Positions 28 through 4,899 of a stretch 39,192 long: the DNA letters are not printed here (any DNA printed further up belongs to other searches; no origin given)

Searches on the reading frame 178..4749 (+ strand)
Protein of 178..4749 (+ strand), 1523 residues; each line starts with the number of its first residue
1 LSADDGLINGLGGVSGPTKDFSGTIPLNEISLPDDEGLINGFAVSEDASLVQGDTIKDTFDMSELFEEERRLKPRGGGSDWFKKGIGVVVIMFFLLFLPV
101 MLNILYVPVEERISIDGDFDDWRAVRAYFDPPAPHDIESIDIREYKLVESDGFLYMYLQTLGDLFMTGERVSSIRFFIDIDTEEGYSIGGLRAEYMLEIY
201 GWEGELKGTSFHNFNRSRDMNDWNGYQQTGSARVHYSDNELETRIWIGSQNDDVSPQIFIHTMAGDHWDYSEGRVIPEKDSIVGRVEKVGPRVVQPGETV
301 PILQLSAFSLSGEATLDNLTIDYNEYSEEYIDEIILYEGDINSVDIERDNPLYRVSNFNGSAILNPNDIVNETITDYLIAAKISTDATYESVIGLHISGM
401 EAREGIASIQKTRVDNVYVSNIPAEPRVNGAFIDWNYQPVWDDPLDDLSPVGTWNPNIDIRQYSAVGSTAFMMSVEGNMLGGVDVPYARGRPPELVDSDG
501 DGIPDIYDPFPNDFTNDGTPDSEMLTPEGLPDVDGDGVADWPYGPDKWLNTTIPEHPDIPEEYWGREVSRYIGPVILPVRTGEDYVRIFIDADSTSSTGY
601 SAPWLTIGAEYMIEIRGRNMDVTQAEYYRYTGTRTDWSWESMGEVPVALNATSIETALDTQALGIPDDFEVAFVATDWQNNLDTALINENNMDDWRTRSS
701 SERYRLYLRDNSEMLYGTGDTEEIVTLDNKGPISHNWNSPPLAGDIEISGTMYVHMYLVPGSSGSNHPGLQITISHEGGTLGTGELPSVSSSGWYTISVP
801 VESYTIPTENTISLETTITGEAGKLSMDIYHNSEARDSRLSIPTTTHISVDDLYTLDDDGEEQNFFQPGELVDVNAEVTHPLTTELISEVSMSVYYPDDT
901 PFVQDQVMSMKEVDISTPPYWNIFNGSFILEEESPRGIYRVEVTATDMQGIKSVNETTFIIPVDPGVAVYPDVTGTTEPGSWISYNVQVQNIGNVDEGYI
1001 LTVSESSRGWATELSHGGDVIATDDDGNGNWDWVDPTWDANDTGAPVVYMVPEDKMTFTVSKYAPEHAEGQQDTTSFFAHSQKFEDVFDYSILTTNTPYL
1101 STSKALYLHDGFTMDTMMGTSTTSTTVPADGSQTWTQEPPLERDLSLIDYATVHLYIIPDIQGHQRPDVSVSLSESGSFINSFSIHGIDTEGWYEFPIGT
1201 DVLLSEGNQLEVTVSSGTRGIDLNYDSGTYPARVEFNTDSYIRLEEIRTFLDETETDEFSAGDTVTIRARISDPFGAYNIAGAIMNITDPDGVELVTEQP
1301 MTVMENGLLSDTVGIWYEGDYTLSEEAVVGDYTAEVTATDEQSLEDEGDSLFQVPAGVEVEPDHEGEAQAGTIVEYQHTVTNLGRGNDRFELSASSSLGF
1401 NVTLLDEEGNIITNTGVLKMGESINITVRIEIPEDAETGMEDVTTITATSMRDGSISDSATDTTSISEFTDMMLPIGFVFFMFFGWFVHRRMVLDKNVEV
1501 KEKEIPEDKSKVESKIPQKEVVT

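Call 80: search_protein_families(library=pfam, proteins=[window:178-4749:+], max_evalue=0.0001)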
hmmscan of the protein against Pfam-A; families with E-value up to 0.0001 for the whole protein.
window:178-4749:+ (1523 aa): 1 family
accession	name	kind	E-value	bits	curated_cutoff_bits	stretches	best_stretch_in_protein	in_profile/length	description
PF01835.25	MG2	-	8.1e-08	33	32.8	0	1261-1343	13-88/96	MG2 domain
